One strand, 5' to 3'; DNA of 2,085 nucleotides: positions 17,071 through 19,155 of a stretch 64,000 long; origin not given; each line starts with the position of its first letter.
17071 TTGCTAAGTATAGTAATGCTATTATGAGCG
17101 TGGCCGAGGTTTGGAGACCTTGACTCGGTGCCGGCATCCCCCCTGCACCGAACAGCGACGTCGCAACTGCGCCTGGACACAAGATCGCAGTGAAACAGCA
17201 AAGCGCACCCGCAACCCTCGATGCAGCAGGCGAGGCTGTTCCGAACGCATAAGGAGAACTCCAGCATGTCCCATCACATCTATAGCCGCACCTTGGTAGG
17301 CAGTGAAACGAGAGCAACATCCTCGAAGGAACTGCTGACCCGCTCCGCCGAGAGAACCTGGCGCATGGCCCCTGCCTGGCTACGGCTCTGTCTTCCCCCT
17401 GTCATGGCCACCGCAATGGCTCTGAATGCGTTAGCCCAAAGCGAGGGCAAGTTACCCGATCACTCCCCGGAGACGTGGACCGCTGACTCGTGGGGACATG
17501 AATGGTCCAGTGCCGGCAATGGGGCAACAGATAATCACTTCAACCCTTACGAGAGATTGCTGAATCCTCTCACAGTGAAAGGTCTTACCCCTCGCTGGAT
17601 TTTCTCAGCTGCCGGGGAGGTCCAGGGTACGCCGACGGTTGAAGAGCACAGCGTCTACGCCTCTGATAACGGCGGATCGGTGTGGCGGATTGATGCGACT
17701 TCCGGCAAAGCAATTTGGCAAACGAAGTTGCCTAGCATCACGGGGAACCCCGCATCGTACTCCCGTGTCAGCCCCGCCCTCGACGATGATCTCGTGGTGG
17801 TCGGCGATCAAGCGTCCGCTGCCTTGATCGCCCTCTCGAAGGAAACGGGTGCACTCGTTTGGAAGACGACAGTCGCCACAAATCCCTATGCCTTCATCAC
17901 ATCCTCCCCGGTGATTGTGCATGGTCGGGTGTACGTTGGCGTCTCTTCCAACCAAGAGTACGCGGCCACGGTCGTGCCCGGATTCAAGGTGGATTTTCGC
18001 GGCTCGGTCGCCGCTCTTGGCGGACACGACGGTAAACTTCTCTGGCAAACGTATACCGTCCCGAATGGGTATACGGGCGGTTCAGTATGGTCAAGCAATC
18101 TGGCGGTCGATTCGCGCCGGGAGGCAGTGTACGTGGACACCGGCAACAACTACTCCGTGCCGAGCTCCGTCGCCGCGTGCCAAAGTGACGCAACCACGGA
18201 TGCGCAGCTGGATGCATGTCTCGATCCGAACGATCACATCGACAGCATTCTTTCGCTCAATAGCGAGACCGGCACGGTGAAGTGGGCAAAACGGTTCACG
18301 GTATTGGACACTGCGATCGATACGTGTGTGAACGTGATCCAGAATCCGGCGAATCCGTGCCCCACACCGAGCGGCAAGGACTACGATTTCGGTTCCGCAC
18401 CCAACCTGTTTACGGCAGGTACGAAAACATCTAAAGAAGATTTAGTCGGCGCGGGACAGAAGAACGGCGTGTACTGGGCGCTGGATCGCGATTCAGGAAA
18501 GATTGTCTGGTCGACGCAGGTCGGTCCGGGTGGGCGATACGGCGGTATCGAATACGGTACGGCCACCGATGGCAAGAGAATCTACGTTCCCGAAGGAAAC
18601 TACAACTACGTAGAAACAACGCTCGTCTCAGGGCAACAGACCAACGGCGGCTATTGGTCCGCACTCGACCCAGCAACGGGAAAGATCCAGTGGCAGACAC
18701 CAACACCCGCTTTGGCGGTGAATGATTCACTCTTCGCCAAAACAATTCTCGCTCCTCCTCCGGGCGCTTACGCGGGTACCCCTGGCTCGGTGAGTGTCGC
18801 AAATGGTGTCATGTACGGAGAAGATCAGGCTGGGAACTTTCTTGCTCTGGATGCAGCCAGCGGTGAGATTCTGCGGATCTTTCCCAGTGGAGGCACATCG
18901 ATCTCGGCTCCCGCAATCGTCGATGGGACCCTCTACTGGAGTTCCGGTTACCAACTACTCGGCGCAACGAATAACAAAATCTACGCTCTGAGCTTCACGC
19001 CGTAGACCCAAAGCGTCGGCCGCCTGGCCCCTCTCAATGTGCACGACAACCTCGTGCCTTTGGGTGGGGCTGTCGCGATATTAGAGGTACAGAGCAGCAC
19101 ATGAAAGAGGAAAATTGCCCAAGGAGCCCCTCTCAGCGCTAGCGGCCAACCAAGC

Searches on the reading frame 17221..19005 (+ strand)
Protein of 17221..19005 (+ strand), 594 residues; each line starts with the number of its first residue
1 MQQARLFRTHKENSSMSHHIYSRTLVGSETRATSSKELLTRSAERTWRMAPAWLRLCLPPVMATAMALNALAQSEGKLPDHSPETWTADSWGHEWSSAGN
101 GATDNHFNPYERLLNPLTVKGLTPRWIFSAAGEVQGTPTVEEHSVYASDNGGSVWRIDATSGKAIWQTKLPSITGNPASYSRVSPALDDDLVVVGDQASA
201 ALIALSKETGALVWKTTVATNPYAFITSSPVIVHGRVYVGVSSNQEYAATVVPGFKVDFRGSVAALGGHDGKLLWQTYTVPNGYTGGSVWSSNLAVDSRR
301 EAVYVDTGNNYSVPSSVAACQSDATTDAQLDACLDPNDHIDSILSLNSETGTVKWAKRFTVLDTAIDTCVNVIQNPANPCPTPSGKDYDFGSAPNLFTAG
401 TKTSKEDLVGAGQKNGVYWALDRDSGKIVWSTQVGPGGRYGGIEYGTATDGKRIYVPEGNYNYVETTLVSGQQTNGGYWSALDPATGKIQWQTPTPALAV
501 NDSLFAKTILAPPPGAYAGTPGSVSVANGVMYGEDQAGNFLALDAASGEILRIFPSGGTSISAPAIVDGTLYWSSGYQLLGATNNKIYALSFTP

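Call 3: search_protein_families(library=pfam, proteins=[window:17221-19005:+], max_evalue=0.01)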
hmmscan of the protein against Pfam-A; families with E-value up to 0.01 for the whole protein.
window:17221-19005:+ (594 aa): 4 families
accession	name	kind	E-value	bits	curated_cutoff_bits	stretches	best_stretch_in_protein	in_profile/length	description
PF13360.13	PQQ_2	-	6.7e-28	98.4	27.6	2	124-244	55-179/233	Outer membrane protein assembly factor BamB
PF01011.28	PQQ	-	1.2e-16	61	26.7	2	95-359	1-286/595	Glucose/ethanol/alcohol dehydrogenase, beta-propeller domain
PF13570.13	Beta-prop_ACSF4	-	8.9e-11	42.2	133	1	114-244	115-234/329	Beta-alanine-activating enzyme, beta-propeller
PF25293.1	Beta-prop_EMC1_N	-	0.00055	20.1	34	1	142-246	75-176/219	EMC1 N-terminal beta-propeller domain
